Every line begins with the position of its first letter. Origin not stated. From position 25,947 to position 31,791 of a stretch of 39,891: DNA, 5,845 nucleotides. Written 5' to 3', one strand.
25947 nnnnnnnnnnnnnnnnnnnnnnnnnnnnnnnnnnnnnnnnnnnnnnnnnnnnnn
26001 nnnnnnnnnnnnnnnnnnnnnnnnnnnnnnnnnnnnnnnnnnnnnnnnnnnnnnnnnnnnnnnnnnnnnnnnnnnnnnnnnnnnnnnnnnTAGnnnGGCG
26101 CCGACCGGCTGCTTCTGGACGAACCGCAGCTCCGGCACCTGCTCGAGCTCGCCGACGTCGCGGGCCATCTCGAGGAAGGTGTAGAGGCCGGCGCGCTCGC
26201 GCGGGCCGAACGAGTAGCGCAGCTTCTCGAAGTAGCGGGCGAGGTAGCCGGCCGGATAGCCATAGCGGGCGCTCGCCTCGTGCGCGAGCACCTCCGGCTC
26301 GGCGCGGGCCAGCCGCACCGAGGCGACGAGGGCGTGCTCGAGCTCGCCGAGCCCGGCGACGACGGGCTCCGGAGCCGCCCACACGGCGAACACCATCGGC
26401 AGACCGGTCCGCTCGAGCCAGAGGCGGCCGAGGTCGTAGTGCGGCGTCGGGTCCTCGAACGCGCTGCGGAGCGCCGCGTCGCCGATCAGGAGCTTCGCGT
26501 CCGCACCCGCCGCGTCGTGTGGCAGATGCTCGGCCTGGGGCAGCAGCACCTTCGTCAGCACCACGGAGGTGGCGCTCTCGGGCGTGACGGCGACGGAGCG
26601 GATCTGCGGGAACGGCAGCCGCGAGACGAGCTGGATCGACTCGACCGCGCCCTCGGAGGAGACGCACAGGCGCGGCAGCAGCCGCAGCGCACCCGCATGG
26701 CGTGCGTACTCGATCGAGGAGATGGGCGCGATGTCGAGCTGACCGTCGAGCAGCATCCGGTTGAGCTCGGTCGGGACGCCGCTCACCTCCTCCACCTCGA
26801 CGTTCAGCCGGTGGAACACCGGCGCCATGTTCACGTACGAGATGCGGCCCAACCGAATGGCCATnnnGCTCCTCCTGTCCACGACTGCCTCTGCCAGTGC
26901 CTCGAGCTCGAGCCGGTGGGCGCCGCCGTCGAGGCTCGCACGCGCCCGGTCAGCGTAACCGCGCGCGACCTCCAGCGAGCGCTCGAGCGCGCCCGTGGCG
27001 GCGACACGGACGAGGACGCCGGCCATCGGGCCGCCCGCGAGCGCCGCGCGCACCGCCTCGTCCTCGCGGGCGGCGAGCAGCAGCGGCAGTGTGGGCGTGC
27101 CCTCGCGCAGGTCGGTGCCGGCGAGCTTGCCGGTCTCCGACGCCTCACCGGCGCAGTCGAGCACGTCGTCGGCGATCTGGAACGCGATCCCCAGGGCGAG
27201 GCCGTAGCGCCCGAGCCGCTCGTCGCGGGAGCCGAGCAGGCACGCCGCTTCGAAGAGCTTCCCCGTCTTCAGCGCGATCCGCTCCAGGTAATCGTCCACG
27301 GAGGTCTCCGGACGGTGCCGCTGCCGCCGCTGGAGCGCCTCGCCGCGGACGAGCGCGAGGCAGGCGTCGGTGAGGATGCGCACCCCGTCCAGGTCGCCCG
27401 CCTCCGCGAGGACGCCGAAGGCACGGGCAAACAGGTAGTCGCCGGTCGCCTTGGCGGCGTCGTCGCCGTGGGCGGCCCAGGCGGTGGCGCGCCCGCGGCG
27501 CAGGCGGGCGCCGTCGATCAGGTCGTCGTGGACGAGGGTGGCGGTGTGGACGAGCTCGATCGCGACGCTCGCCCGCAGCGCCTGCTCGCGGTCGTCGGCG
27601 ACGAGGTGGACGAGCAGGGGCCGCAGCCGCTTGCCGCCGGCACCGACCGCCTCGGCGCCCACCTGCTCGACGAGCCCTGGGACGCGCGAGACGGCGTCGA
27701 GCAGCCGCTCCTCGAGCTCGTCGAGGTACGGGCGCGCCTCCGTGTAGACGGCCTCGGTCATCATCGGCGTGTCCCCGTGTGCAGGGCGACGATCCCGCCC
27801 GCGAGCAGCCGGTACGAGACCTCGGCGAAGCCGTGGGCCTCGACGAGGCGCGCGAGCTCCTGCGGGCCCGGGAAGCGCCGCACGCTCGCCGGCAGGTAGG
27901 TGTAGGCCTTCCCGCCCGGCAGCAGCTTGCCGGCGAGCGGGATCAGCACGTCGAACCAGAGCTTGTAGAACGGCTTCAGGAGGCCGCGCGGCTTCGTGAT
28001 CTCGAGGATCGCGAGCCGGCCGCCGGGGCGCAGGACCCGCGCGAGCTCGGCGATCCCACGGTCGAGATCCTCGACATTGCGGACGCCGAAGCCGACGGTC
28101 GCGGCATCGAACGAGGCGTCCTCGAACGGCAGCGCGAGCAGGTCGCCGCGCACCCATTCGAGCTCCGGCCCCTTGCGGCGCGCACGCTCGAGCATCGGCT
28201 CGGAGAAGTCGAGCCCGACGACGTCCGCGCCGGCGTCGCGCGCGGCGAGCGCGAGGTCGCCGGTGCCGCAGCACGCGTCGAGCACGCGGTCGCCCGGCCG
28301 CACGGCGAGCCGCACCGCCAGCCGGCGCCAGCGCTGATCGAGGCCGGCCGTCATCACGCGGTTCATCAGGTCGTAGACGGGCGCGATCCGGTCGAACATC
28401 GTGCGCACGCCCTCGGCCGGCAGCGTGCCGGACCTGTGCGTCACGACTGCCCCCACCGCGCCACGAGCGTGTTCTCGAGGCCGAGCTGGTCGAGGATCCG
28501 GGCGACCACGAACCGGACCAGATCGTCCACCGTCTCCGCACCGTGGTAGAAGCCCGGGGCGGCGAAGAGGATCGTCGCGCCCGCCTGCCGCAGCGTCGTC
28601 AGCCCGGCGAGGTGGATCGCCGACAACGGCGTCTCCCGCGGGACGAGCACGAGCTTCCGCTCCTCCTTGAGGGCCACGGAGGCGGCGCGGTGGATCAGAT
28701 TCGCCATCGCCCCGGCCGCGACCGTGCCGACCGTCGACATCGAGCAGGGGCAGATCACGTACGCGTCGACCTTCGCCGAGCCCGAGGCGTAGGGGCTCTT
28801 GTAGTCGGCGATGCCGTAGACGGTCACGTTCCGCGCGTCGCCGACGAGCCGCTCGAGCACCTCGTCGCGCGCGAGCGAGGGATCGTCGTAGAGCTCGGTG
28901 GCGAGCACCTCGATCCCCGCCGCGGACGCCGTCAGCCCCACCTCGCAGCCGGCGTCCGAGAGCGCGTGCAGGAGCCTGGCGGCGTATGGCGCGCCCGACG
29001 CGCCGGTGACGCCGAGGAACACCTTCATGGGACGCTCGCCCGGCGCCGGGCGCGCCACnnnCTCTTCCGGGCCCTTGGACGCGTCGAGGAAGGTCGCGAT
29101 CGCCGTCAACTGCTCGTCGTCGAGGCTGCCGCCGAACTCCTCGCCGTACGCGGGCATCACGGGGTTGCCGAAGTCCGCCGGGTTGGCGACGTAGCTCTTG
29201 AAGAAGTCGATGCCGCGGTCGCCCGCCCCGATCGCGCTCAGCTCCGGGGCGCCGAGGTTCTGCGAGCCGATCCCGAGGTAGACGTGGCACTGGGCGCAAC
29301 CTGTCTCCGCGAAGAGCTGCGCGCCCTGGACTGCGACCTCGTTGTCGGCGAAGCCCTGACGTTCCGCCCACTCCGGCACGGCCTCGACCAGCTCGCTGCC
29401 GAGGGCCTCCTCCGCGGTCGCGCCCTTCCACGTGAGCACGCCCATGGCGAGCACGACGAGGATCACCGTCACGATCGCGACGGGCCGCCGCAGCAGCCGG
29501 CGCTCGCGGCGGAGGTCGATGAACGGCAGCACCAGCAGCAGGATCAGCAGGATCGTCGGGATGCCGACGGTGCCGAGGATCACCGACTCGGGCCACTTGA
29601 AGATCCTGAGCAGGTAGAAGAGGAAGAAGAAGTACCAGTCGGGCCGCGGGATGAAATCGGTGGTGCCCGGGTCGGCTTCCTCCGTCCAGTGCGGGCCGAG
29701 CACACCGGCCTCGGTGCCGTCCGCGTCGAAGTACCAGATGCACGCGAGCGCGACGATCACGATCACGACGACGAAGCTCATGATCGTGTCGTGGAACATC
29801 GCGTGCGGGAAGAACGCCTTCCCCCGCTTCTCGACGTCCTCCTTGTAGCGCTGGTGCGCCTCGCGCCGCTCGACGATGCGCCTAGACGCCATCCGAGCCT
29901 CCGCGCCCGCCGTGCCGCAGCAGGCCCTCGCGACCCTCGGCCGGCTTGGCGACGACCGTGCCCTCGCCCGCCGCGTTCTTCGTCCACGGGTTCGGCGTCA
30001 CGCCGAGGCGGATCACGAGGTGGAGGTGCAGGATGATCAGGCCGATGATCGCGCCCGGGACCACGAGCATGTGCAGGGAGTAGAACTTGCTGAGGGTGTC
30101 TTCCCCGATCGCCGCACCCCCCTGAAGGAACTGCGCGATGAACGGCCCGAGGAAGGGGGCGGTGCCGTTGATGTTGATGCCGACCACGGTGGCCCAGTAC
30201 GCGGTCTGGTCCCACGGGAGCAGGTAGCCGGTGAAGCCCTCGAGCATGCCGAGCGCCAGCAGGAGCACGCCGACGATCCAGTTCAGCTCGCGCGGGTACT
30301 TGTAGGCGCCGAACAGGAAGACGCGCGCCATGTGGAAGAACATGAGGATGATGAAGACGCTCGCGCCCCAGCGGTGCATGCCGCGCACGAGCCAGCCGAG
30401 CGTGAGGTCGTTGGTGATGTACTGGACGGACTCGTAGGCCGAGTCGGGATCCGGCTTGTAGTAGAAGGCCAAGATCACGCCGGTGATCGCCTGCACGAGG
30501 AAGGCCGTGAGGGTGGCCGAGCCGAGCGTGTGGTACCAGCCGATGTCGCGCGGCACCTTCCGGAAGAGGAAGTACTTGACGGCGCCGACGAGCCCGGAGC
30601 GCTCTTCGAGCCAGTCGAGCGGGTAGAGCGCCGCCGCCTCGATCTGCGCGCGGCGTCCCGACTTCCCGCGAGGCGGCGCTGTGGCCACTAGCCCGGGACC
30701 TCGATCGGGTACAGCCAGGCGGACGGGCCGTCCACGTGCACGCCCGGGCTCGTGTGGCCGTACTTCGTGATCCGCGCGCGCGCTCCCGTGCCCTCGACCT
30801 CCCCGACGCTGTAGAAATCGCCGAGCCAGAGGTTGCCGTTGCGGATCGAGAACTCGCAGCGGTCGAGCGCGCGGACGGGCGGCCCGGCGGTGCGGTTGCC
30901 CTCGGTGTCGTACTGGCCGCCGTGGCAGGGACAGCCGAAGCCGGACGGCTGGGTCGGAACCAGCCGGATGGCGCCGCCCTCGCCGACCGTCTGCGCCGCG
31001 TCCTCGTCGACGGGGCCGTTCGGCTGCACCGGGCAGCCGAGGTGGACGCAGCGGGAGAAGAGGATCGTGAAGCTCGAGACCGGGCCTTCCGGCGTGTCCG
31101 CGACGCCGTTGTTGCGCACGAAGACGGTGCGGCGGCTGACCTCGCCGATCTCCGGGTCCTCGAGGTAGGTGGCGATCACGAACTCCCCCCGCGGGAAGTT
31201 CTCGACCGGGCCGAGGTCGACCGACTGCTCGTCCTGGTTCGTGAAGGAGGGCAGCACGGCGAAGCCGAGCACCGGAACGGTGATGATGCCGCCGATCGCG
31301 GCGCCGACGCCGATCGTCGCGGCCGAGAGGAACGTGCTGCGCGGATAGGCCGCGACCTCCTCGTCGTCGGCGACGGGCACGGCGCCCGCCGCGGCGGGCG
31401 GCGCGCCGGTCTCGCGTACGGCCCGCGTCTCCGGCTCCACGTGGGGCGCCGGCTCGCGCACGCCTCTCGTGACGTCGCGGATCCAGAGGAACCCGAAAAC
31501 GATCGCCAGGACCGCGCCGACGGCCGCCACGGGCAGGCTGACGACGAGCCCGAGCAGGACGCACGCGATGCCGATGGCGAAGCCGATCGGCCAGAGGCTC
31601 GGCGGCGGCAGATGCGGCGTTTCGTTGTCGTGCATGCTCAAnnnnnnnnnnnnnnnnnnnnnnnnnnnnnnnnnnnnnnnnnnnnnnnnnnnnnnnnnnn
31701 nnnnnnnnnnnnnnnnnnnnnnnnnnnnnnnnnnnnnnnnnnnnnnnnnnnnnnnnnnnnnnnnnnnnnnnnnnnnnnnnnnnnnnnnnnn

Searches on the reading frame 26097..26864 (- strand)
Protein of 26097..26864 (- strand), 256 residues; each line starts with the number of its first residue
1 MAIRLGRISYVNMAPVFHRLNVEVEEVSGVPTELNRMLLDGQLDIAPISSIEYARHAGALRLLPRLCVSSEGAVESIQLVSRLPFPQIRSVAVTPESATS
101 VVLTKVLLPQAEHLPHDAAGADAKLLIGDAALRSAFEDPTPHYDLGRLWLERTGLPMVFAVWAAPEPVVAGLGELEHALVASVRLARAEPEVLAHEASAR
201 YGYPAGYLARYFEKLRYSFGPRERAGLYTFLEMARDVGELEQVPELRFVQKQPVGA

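Call 3: search_protein_families(library=pfam, proteins=[window:26097-26864:-], max_evalue=0.01)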
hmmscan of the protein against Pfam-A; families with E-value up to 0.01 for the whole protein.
window:26097-26864:- (256 aa): 1 family
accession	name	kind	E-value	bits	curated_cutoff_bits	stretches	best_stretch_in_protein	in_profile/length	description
PF02621.19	VitK2_biosynth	-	2.7e-61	207.7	26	1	3-235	1-251/252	Menaquinone biosynthesis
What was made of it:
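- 26094..26864 (-): mqnA (chorismate dehydratase), convergent with gene 2 with no spacer. PF02621, E 2.7e-61 (call 3).
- On MqnA chorismate dehydratase (26094-26864, minus strand): PF02621, 207.7 bits (call 3).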

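Call 4: search_protein_families(library=ncbifam, proteins=[window:26097-26864:-], max_evalue=0.01)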
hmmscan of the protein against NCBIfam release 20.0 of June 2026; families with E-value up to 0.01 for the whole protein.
window:26097-26864:- (256 aa): 0 families

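Call 52: search_solved_structures(query=window:26097-26864:-, max_evalue=0.01)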
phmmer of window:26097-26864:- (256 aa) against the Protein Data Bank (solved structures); distinct sequences matched with E-value up to 0.01: 9.
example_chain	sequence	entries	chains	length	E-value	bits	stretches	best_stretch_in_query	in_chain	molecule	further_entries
2nxo_A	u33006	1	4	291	2.2e-26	96.4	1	4-240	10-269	Hypothetical protein SCO4506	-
7ahr_A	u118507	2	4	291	2.3e-26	96.3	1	4-239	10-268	Chorismate dehydratase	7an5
7an8_A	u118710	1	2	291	6.2e-26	94.9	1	4-239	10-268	Chorismate dehydratase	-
7an9_A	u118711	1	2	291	8.4e-26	94.5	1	4-239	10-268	Chorismate dehydratase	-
7an7_A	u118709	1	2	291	9.4e-26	94.3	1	4-239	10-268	Chorismate dehydratase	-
7ywc_A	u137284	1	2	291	9.6e-26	94.3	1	4-240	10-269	Chorismate dehydratase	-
7an6_A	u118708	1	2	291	1.8e-25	93.4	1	22-239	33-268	Chorismate dehydratase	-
2i6e_A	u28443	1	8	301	4.9e-25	92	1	4-234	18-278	Hypothetical protein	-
6o9a_A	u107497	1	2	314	5.4e-25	91.8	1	4-234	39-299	Chorismate dehydratase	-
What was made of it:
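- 26094..26864 (-): PDB match to S. coelicolor MqnA (SCO4506), E 2e-26 (call 52).
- On MqnA chorismate dehydratase (26094-26864, minus strand): The best PDB hits are S. coelicolor and Deinococcus MqnA, E 2e-26 to 5e-25, and no MqnD is listed (call 52).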

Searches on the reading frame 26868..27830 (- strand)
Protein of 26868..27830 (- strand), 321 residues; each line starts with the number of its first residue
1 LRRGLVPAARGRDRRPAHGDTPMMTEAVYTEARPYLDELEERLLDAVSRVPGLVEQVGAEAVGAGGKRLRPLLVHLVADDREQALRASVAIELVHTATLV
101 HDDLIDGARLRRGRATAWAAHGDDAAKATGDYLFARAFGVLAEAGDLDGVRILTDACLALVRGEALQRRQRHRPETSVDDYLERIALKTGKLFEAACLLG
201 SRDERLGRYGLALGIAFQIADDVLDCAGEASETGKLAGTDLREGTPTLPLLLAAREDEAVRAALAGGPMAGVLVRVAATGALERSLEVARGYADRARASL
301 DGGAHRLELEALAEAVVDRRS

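Call 12: search_protein_families(library=pfam, proteins=[window:26868-27830:-], max_evalue=0.001)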
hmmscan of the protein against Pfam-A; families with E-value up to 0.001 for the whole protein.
window:26868-27830:- (321 aa): 1 family
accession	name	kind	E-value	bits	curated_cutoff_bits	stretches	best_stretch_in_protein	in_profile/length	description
PF00348.22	polyprenyl_synt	-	8.8e-55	186.1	27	1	54-261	4-227/251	Polyprenyl synthetase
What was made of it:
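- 26865..27830 (-): Polyprenyl diphosphate synthase (start approximate). PF00348, E 8.8e-55 (call 12).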

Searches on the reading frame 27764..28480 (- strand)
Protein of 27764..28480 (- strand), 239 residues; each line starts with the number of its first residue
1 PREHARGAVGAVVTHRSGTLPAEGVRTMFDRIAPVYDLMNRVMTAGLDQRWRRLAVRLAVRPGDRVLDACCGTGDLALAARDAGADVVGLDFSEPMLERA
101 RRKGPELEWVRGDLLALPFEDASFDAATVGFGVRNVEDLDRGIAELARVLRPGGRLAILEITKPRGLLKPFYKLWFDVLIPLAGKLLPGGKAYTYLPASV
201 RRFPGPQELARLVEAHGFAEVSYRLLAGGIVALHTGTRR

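Call 12: search_protein_families(library=pfam, proteins=[window:27764-28480:-], max_evalue=0.001)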
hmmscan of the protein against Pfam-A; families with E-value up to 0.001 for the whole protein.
window:27764-28480:- (239 aa): 9 families
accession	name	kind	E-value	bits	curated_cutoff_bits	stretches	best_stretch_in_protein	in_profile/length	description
PF01209.24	Ubie_methyltran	-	2.9e-55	187.6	20.1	1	24-237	8-232/233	ubiE/COQ5 methyltransferase family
PF08241.18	Methyltransf_11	-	3.5e-23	82.5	21.2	1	67-158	1-95/95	Methyltransferase domain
PF13649.12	Methyltransf_25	-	4.1e-23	82.3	27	1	66-154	1-97/97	Methyltransferase domain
PF13847.12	Methyltransf_31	-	2.4e-13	50.5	27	1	62-163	3-114/145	Methyltransferase domain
PF13489.12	Methyltransf_23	-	3.2e-13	50.2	27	1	48-221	6-162/164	Methyltransferase domain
PF08242.18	Methyltransf_12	-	6e-13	49.8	30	1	67-156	1-98/98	Methyltransferase domain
PF02353.26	CMAS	-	7.8e-05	22.6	27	1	50-162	50-168/273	Mycolic acid cyclopropane synthetase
PF07021.18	MetW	-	9.5e-05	22.6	21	1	57-149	8-101/193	Methionine biosynthesis protein MetW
PF05148.21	Methyltransf_8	-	0.00015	22.2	27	1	66-162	76-160/219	Hypothetical methyltransferase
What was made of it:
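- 27761..28480 (-): UbiE/MenG-type quinone C-methyltransferase (start approximate). PF01209, E 2.9e-55 (call 12).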

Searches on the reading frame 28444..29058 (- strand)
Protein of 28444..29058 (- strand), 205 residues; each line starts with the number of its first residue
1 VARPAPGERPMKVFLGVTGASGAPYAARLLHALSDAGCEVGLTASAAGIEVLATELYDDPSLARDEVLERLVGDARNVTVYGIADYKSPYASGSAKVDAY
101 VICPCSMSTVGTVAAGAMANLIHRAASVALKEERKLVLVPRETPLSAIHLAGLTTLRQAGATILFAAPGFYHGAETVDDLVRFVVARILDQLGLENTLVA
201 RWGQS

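Call 12: search_protein_families(library=pfam, proteins=[window:28444-29058:-], max_evalue=0.001)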
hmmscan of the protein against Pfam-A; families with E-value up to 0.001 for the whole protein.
window:28444-29058:- (205 aa): 1 family
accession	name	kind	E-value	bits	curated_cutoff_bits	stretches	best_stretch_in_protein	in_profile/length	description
PF02441.25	Flavoprotein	-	2e-39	135.2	22.7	1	11-192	1-162/162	Flavoprotein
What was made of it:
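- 28441..29058 (-): UbiX-type flavin prenyltransferase (UbiX-type late-step menaquinone gene). PF02441, E 2e-39 (call 12).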

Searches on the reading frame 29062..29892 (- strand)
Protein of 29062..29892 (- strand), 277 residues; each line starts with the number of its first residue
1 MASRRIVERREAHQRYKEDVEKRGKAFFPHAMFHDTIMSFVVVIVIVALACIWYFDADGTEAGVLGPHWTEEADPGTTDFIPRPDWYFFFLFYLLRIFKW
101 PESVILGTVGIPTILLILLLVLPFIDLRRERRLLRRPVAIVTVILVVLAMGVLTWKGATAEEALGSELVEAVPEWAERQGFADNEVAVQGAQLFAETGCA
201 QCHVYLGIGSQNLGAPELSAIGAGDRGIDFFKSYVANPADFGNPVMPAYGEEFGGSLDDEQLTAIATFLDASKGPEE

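Call 12: search_protein_families(library=pfam, proteins=[window:29062-29892:-], max_evalue=0.001)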
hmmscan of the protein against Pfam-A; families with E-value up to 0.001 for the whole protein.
window:29062-29892:- (277 aa): 3 families
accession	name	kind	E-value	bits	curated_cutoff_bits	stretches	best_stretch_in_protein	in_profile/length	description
PF00032.22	Cytochrom_B_C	-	6.8e-09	36.3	20.7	1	73-163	2-88/102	Cytochrome b(C-terminal)/b6/petD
PF00034.26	Cytochrom_C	-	2.1e-06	29.4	21.3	1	188-270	2-87/90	Cytochrome c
PF13442.11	Cytochrome_CBB3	-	1.9e-05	25.3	27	1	189-269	5-68/68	Cytochrome C oxidase, cbb3-type, subunit III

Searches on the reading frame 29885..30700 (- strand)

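Call 12: search_protein_families(library=pfam, proteins=[window:29885-30700:-], max_evalue=0.001)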
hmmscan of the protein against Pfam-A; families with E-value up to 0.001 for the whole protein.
window:29885-30700:- (272 aa): 3 families
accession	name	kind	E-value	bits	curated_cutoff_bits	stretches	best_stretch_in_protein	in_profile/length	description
PF00033.24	Cytochrome_B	-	8.8e-55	185.9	27.2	1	49-229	6-185/189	Cytochrome b/b6/petB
PF13631.11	Cytochrom_B_N_2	-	7.4e-42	143.6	27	1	115-241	2-127/169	Cytochrome b(N-terminal)/b6/petB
PF14358.11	DUF4405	-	1.3e-07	32.5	26.7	1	62-125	5-63/66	Domain of unknown function (DUF4405)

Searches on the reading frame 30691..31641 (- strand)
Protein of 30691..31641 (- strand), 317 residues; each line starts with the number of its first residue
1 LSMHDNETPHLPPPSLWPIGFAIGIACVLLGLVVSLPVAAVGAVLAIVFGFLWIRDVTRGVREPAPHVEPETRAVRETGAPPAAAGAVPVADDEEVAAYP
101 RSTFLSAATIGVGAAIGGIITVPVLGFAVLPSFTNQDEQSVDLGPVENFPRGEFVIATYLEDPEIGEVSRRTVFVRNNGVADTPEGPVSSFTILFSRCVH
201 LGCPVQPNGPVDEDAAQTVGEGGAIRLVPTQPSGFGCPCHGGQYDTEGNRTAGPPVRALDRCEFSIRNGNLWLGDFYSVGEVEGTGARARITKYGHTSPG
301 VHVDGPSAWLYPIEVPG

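Call 12: search_protein_families(library=pfam, proteins=[window:30691-31641:-], max_evalue=0.001)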
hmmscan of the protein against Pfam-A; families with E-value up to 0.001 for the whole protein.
window:30691-31641:- (317 aa): 2 families
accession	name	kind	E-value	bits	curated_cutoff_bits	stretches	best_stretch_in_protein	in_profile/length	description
PF00355.32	Rieske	-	0.00012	22.4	20.3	1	193-259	38-84/88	Rieske [2Fe-2S] domain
PF12270.13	Cyt_c_ox_IV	-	0.0007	20.1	26.9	0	10-59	79-128/132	Cytochrome c oxidase subunit IV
